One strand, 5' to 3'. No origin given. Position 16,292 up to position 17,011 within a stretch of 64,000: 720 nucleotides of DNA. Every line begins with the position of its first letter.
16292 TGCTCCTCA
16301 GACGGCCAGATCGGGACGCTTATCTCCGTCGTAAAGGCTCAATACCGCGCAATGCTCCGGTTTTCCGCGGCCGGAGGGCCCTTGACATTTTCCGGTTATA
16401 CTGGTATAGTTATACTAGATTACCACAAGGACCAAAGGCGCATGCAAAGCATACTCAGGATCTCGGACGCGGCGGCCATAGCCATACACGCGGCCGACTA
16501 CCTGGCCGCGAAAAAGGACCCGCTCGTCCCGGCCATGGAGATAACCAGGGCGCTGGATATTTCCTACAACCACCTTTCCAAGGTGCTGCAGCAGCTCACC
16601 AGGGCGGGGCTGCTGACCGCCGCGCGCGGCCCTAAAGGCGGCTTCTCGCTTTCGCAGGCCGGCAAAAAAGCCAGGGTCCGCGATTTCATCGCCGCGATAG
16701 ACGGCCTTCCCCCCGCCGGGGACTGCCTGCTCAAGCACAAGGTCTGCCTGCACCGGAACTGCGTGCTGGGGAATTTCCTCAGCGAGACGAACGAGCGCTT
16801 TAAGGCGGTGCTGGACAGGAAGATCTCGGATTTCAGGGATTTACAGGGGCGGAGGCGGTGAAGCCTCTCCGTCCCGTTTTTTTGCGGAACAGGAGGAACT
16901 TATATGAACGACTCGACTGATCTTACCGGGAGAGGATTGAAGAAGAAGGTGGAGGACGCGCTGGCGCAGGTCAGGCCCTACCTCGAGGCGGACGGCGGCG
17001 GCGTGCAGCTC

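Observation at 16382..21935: Nitrosative-stress island bracketed by two paralogous Rrf2 regulators with a shared C-x6-C-x4-C motif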

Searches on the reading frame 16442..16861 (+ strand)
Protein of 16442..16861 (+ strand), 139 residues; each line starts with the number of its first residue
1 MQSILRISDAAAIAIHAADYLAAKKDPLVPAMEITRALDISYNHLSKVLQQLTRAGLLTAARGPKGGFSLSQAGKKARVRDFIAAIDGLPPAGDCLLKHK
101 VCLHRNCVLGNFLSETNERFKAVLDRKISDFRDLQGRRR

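Call 3: search_protein_families(library=pfam, proteins=[window:16442-16861:+], max_evalue=0.01)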
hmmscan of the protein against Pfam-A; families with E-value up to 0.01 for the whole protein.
window:16442-16861:+ (139 aa): 4 families
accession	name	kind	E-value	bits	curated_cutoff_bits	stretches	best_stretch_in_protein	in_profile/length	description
PF02082.26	Rrf2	-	8.6e-22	78.1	30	1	8-126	2-123/132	Iron-dependent Transcriptional regulator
PF13463.12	HTH_27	-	0.00036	21.2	22.2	1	31-66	21-56/68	Winged helix DNA-binding domain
PF12802.13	MarR_2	-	0.0012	19.5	27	1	16-65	9-57/61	MarR family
PF08100.18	Dimerisation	-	0.0085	16.3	25.6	0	11-74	24-87/93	O-methyltransferase dimerisation domain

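Call 4: search_protein_families(library=ncbifam, proteins=[window:16442-16861:+], max_evalue=0.01)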
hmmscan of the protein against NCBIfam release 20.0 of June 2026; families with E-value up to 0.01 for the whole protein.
window:16442-16861:+ (139 aa): 10 families
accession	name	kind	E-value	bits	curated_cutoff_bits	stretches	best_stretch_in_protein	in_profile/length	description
TIGR00738.1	rrf2_super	superfamily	3.4e-22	78.7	73.3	1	6-125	2-123/132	Rrf2 family transcriptional regulator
TIGR02944.1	suf_reg_Xantho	equivalog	1.1e-15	58.2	110.65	1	4-126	1-124/130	SUF system Fe-S cluster assembly regulator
NF008240.0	PRK11014.1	equivalog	2.1e-11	44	182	1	15-126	11-121/141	nitric oxide-sensing transcriptional repressor NsrR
NF008886.0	PRK11920.1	equivalog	6.6e-11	42.1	193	1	9-126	5-124/153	iron-responsive transcriptional regulator RirA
TIGR02010.1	IscR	equivalog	2e-10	40.7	207.55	1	26-125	23-122/135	Fe-S cluster assembly transcriptional regulator IscR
NF008110.0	PRK10857.1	equivalog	5.8e-08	32.7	275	1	24-124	21-121/164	Fe-S cluster assembly transcriptional regulator IscR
NF047409.1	Cys_reg_CymR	equivalog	2.2e-05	24.6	195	1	26-88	23-85/139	cysteine metabolism transcriptional regulator CymR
NF045803.1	MethMoxFADbindMmoC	equivalog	0.00068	18.5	500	1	44-91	182-227/343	aromatic/alkene monooxygenase hydroxylase FAD-binding subunit MmoC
NF041852.1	trans_reg_HypR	equivalog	0.0025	17.8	180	1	13-81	7-75/139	redox-sensitive transcriptional regulator HypR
NF033788.1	HTH_metalloreg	subfamily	0.0078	16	55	0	30-62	27-59/77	metalloregulator ArsR/SmtB family transcription factor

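Call 7: search_solved_structures(query=window:16442-16858:+, max_evalue=0.01, show_alignments=5)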
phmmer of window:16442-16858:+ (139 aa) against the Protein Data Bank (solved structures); distinct sequences matched with E-value up to 0.01: 11.
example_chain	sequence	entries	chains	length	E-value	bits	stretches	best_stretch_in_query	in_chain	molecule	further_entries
6y45_A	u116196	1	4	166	5.8e-10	42.6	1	6-96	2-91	Rrf2 family transcriptional regulator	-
6hsd_A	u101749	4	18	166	1.1e-09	41.7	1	6-96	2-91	Rrf2 family transcriptional regulator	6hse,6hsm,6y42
5n07_A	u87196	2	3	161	2.5e-08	37.3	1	14-126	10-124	HTH-type transcriptional repressor NsrR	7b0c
7zpn_A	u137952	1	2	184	1e-07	35.3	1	15-88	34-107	HTH-type transcriptional regulator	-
5n08_A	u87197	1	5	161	5.2e-06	29.8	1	14-126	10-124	HTH-type transcriptional repressor NsrR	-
4hf0_A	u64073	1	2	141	3.4e-05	27.2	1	26-88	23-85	HTH-type transcriptional regulator IscR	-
4hf2_A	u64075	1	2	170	3.8e-05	27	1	26-88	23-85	HTH-type transcriptional regulator IscR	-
4hf1_A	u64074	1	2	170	5.2e-05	26.6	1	26-88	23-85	HTH-type transcriptional regulator IscR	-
4chu_A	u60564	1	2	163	5.5e-05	26.5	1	27-88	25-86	HTH-TYPE TRANSCRIPTIONAL REGULATOR ISCR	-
3k69_A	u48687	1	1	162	0.0013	22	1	12-74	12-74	Putative transcription regulator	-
4cic_A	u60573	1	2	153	0.0034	20.7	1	33-88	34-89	TRANSCRIPTIONAL REGULATOR, BADM/RRF2 FAMILY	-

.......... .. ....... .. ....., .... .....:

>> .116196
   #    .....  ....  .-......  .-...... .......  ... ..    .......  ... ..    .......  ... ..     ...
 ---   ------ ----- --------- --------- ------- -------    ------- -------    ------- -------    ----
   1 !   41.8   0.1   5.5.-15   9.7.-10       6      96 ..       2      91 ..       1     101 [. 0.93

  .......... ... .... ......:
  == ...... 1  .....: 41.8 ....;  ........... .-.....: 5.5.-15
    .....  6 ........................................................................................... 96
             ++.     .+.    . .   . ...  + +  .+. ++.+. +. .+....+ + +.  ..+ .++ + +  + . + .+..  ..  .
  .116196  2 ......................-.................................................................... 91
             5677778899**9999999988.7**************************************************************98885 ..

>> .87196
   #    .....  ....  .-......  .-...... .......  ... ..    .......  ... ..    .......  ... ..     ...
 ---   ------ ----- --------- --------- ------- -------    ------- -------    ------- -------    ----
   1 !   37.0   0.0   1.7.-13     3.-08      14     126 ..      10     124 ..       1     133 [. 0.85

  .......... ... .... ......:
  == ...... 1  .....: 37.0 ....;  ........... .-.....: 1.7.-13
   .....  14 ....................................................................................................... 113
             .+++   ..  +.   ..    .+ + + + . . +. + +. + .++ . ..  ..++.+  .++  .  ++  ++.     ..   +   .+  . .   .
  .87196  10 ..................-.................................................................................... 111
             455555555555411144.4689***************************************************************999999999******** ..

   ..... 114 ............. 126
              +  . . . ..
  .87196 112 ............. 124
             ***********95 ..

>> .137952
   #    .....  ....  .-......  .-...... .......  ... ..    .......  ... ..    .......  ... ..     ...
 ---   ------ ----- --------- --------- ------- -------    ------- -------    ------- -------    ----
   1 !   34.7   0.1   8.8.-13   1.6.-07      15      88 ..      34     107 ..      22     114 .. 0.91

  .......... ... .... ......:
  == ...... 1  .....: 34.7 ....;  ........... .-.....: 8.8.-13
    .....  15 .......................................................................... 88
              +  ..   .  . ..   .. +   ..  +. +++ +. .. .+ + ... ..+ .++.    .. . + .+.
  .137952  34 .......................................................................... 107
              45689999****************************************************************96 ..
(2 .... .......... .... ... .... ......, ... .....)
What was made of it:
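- On NsrR: The first and third align with ScNsrR C93 and C105, and the middle one is displaced by one residue (call 7).
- On RsrR-type ligation: His16 aligns with His12 and C95 with C90, but Glu8 aligns with Ala12 (call 7).
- Closest known: NsrR. Same: It has three Cys in the same loop; the first and third Cys align with ScNsrR C93 and C105 (call 7).
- Closest known: RsrR. Same: It is the best sequence match in the PDB (E 6e-10 to 1e-9; call 7). His16 aligns with RsrR His12, and C95 aligns with RsrR C90 (call 7).
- The best sequence match in the PDB is the redox sensor RsrR, and His16 aligns with RsrR His12 (call 7).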

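Call 12: find_homologous_proteins(query=window:16442-16858:+, max_evalue=0.00001)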
Query window:16442-16858:+ (139 aa): 153 proteins with E <= 0.00001 among 202 candidates; the best 120 are listed.
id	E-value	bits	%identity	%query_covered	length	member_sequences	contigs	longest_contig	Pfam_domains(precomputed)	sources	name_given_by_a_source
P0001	2.1e-84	298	100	100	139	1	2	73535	PF02082.27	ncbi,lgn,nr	ncbi:MAG: Rrf2 family transcriptional regulator [Elusimicrobia bacterium]|nr:Rrf2 family transcripti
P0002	1.5e-67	243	86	96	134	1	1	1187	PF02082.27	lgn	-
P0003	1.6e-67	243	86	95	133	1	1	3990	PF02082.27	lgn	-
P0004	8.1e-66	238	83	96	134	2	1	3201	PF02082.27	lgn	-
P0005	9.3e-63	228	79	95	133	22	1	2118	PF02082.27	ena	-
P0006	3.1e-61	223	79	95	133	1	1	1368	PF02082.27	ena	-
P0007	4.0e-58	213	76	94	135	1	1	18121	PF02082.27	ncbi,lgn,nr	ncbi:MAG: Rrf2 family transcriptional regulator [Elusimicrobiota bacterium]|nr:Rrf2 family transcrip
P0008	7.4e-57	209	76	94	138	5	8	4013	PF02082.27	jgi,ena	-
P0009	2.0e-56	207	75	94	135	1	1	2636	PF02082.27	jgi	jgi:Rrf2 family protein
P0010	2.5e-55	204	71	94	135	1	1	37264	PF02082.27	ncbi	-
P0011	7.1e-55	202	73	94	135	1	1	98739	PF02082.27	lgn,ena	-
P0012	1.3e-54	202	73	94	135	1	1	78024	PF02082.27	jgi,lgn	jgi:Rrf2 family protein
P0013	1.4e-54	201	73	94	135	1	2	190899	PF02082.27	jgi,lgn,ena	-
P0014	4.0e-54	200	73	94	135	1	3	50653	PF02082.27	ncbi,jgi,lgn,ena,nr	ncbi:MAG TPA: hypothetical protein DCS63_10050 [Elusimicrobia bacterium]|nr:hypothetical protein [El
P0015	4.8e-54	200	71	99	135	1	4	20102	PF02082.27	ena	-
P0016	8.6e-54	199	70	94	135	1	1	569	PF02082.27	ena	-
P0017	1.7e-53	198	69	96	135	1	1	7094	PF02082.27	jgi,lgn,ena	-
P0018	2.7e-53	197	71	94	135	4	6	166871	PF02082.27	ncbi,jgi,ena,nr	ncbi:MAG: hypothetical protein A2X35_12800 [Elusimicrobia bacterium GWA2_61_42]|nr:MAG: hypothetical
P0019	6.2e-53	196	70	94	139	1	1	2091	PF02082.27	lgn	-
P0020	2.7e-52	194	71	94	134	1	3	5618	PF02082.27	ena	-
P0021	3.3e-52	194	68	96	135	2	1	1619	PF02082.27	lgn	-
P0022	3.4e-52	194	71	94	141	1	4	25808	PF02082.27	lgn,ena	-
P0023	5.3e-52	193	69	94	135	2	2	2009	PF02082.27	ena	-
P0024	1.3e-51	192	70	94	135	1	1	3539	PF02082.27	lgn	-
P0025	1.3e-51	192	69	94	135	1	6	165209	PF02082.27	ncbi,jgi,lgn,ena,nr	ncbi:MAG: hypothetical protein A2270_11165 [Elusimicrobia bacterium RIFOXYA12_FULL_51_18]|nr:MAG: hy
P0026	1.4e-51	192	69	94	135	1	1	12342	PF02082.27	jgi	-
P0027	2.0e-51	191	71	92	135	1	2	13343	PF02082.27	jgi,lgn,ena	-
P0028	3.1e-51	191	68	100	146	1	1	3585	PF02082.27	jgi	jgi:Rrf2 family protein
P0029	5.5e-51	190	66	99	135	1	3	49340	PF02082.27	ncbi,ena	-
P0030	6.1e-51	190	64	94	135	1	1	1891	PF02082.27,PF01978.26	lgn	-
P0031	8.6e-51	189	68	94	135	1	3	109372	PF02082.27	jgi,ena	-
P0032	1.2e-50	189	69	94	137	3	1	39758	PF02082.27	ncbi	-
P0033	1.5e-50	188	69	93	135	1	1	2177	PF02082.27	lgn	-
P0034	2.0e-50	188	87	73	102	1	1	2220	PF02082.27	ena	-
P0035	2.2e-50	188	65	94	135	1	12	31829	PF02082.27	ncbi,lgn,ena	-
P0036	8.5e-50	186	67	94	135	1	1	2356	PF02082.27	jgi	-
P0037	1.2e-49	185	66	94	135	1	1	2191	PF02082.27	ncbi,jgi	jgi:Rrf2 family protein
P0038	4.8e-49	184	66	94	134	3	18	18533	PF02082.27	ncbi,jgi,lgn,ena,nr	ncbi:MAG: hypothetical protein COX65_08270 [Elusimicrobia bacterium CG_4_10_14_0_2_um_filter_56_8]|n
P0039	5.5e-49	183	68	94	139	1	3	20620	PF02082.27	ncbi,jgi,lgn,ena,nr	ncbi:MAG TPA: Rrf2 family transcriptional regulator [Elusimicrobiales bacterium]|nr:Rrf2 family tran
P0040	7.8e-49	183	67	95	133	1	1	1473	PF02082.27,PF08100.19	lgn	-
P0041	8.6e-49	183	66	94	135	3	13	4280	PF02082.27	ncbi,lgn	-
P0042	2.5e-48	181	70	92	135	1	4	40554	PF02082.27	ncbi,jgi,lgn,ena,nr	ncbi:MAG: hypothetical protein A2234_01420 [Elusimicrobia bacterium RIFOXYA2_FULL_58_8]|nr:MAG: hypo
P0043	3.3e-48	181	66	94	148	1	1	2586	PF02082.27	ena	-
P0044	4.6e-48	180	68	94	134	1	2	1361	PF02082.27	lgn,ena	-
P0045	1.4e-47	179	65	94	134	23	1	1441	PF02082.27,PF13545.13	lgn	-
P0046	1.8e-47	178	64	94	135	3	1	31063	PF02082.27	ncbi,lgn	ncbi:MAG: Rrf2 family transcriptional regulator [Elusimicrobiota bacterium]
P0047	4.8e-47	177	65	93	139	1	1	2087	PF02082.27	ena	-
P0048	5.8e-47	177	66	94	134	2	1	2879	PF02082.27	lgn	-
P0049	6.0e-47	177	66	94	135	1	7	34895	PF02082.27,PF08100.19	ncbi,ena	-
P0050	7.7e-47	176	68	94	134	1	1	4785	PF02082.27,PF12802.14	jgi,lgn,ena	-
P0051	1.3e-46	176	66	94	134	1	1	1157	PF02082.27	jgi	jgi:Rrf2 family nitric oxide-sensitive transcriptional repressor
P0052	5.0e-46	174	63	95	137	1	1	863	PF02082.27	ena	-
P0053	3.0e-45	171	64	94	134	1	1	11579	PF02082.27,PF13545.13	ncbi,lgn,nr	ncbi:MAG: Rrf2 family transcriptional regulator [Elusimicrobiales bacterium]|nr:Rrf2 family transcri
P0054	3.2e-45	171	64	93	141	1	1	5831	PF02082.27,PF01978.26,PF13545.13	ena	-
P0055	3.7e-45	171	63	94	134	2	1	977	PF02082.27,PF13545.13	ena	-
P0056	3.7e-45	171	66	94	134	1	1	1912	PF02082.27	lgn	-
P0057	4.0e-45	171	65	94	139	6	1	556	PF02082.27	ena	-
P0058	4.1e-45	171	65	93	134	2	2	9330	PF02082.27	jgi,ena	jgi:Rrf2 family protein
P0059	4.2e-45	171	66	94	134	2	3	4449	PF02082.27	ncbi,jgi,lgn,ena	-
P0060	5.0e-45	171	63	94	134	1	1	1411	PF02082.27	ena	-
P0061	9.0e-45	170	63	94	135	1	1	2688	PF02082.27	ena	-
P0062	1.8e-44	169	62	96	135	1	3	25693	PF02082.27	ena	-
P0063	2.2e-44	169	62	96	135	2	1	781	PF02082.27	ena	-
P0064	2.9e-44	168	64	94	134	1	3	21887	PF02082.27,PF12802.14,PF13545.13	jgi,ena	-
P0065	5.4e-44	167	63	94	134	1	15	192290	PF02082.27,PF12802.14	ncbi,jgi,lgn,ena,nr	ncbi:MAG: hypothetical protein A2049_12465 [Elusimicrobia bacterium GWA2_62_23]|nr:MAG: hypothetical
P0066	5.6e-44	167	61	95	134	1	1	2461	PF02082.27,PF13463.13,PF12802.14,PF08100.19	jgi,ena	-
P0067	5.9e-44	167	62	94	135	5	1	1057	PF02082.27,PF01978.26,PF08100.19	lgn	-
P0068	8.1e-44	167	66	94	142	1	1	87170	PF02082.27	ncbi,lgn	-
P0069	1.1e-43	166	63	94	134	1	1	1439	PF02082.27,PF12802.14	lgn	-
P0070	1.3e-43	166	66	93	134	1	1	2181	PF02082.27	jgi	jgi:Rrf2 family nitric oxide-sensitive transcriptional repressor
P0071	1.5e-43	166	60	97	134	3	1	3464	PF02082.27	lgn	-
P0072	1.8e-43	166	63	94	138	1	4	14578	PF02082.27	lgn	-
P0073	2.1e-43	165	62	94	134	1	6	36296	PF02082.27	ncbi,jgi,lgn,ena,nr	ncbi:MAG TPA: hypothetical protein DDW67_08840 [Elusimicrobia bacterium]|jgi:Rrf2 family protein|nr:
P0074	2.2e-43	165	62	94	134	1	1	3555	PF02082.27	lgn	-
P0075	2.5e-43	165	58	94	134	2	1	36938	PF02082.27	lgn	-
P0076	3.3e-43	165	63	94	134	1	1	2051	PF02082.27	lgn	-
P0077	3.8e-43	164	62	94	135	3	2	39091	PF02082.27,PF08100.19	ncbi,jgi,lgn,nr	ncbi:MAG: Rrf2 family transcriptional regulator [Elusimicrobia bacterium]|jgi:Rrf2 family nitric oxi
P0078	4.2e-43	164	61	96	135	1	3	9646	PF02082.27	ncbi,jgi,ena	-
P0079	5.5e-43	164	61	94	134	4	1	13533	PF02082.27,PF12802.14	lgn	-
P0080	5.6e-43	164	59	96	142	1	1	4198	PF02082.27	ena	-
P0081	6.5e-43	164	61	93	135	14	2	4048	PF02082.27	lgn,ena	-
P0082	6.5e-43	164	62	94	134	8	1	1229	PF02082.27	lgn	-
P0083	7.6e-43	164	61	94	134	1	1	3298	PF02082.27,PF12802.14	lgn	-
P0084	8.7e-43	163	58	94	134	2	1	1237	PF02082.27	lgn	-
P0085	1.4e-42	163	63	94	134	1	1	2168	PF02082.27,PF12802.14,PF08100.19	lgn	-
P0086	1.5e-42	163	60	99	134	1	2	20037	PF02082.27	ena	-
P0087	1.7e-42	162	62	94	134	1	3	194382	PF02082.27,PF08100.19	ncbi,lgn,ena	ncbi:MAG: RrF2 family transcriptional regulator [Elusimicrobiales bacterium]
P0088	1.7e-42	162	61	94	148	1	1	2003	PF02082.27,PF13545.13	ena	-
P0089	1.9e-42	162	58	94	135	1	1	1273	PF02082.27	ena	-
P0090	2.3e-42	162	58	99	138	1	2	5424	PF02082.27,PF12802.14,PF13545.13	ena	-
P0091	2.4e-42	162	64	93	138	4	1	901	PF02082.27,PF13463.13,PF12802.14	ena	-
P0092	4.0e-42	161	61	94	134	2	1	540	PF02082.27,PF13545.13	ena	-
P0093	4.9e-42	161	61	94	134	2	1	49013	PF02082.27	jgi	jgi:Rrf2 family protein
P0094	5.9e-42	161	61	94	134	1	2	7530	PF02082.27,PF13545.13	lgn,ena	-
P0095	6.3e-42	161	62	94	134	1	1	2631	PF02082.27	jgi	jgi:Rrf2 family protein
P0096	8.9e-42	160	60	94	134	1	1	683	PF02082.27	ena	-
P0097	1.4e-41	159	61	94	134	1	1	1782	PF02082.27,PF12802.14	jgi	jgi:Rrf2 family protein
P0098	1.4e-41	159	61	94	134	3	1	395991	PF02082.27,PF08100.19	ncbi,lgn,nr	ncbi:MAG: Rrf2 family transcriptional regulator [Elusimicrobiales bacterium]|nr:Rrf2 family transcri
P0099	1.9e-41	159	59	94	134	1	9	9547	PF02082.27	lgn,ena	-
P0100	4.2e-41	158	60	94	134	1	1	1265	PF02082.27,PF12802.14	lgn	-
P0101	4.9e-41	158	59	93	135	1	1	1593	PF02082.27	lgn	-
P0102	5.8e-41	157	58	94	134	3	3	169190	PF02082.27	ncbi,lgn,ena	-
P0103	6.3e-41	157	61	94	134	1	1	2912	PF02082.27,PF12802.14,PF08100.19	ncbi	-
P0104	7.3e-41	157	60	94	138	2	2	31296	PF02082.27,PF01978.26,PF13545.13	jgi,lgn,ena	-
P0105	1.3e-40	156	60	93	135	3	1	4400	PF02082.27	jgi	jgi:Rrf2 family nitric oxide-sensitive transcriptional repressor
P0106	1.6e-40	156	61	91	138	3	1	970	PF02082.27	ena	-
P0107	2.9e-40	155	61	95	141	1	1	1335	PF02082.27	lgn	-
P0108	4.4e-40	155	60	93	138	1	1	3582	PF02082.27,PF13463.13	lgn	-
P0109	5.1e-40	154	60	94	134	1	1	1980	PF02082.27,PF13545.13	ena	-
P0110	6.4e-40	154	59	94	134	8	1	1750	PF02082.27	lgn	-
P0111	8.4e-40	154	56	94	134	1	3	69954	PF02082.27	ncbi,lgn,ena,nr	ncbi:MAG: BadM/Rrf2 family transcriptional regulator [Elusimicrobia bacterium]|nr:MAG: BadM/Rrf2 fam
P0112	1.9e-39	153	56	94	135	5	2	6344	PF02082.27,PF08100.19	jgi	-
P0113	2.9e-39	152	59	94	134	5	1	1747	PF02082.27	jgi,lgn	jgi:Rrf2 family protein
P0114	6.5e-39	151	57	94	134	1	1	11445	PF02082.27,PF12802.14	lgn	-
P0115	8.7e-39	150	58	94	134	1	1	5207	PF02082.27,PF12802.14,PF13545.13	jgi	jgi:Rrf2 family iron-sulfur cluster assembly transcriptional regulator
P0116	1.8e-38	149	58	92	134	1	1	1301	PF02082.27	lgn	-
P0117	2.6e-37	146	54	99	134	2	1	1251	PF02082.27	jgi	-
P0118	8.0e-37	144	54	99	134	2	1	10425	PF02082.27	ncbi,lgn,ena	-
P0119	1.1e-32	131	57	94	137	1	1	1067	PF02082.27,PF01978.26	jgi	jgi:Rrf2 family protein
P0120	1.4e-31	127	44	97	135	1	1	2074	PF02082.27,PF03444.22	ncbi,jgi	jgi:Rrf2 family protein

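Call 19: find_encoding_contigs(protein=P0001, flank=8000, max_places=4)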
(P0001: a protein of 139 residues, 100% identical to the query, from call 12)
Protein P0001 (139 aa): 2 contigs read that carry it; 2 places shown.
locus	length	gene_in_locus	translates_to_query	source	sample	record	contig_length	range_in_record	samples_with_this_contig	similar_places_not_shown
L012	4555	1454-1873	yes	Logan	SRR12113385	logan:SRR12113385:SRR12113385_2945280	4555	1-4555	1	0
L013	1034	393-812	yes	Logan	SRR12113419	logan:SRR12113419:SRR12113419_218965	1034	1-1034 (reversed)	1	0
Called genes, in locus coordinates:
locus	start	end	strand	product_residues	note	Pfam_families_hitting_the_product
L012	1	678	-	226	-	?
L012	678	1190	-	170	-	PF00731:AIRC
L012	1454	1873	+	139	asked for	PF02082:Rrf2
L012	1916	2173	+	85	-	PF01106:NifU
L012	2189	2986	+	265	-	PF01814:Hemerythrin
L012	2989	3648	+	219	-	PF01077:NIR_SIR, PF13237:Fer4_10 (faint), PF12838:Fer4_7 (weak), PF00037:Fer4, PF12797:Fer4_2 (weak), PF12837:Fer4_6 (weak)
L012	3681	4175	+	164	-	PF27217:AF_0155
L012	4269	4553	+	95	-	?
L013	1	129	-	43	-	?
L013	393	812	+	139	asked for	PF02082:Rrf2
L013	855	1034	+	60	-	?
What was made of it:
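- Checked: Two separate Logan assemblies, from runs SRR12113385 and SRR12113419, show the same purE | rrf2A-nfu junction (call 19).
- Tried and rejected: Rejected, because two other assemblies show the same junction (call 19).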

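Call 20: find_encoding_contigs(protein=P0003, flank=8000, max_places=4)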
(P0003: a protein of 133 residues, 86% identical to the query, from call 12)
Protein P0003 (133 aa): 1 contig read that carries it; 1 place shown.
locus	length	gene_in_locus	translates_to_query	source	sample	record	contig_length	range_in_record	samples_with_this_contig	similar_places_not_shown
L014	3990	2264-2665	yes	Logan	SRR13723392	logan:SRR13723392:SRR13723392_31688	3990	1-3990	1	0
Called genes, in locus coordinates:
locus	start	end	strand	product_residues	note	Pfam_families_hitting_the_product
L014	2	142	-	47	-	?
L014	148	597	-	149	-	PF02700:PurS (weak)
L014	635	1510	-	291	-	PF01259:SAICAR_synt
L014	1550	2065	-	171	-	PF00731:AIRC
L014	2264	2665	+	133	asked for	PF02082:Rrf2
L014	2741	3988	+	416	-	?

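Call 21: find_encoding_contigs(protein=P0007, flank=10000, max_places=2)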
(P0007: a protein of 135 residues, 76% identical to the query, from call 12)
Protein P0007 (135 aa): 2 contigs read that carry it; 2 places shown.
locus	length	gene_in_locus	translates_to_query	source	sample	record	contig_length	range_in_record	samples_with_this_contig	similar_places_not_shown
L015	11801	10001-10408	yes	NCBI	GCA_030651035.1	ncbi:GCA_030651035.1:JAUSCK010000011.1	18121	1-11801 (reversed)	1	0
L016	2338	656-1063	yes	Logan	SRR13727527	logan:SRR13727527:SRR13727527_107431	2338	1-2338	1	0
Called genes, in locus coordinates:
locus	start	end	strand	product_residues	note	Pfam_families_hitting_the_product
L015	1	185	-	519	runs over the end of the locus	PF02142:MGS, PF01808:AICARFT_IMPCHas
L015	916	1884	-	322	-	PF00586:AIRS, PF02769:AIRS_C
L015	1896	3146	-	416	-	PF02844:GARS_N, PF01071:GARS_A, PF02843:GARS_C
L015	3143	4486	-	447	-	PF13522:GATase_6, PF13537:GATase_7, PF00156:Pribosyltran (weak)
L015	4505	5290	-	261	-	PF13507:GATase_5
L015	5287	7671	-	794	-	PF18072:FGAR-AT_linker, PF00586:AIRS, PF02769:AIRS_C, PF00586:AIRS, PF02769:AIRS_C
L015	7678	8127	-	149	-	PF02700:PurS (faint)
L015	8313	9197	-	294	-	PF01259:SAICAR_synt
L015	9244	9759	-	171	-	PF00731:AIRC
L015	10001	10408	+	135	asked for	PF02082:Rrf2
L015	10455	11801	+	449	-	PF03063:Prismane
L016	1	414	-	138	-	?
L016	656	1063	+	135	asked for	PF02082:Rrf2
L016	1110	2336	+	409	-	?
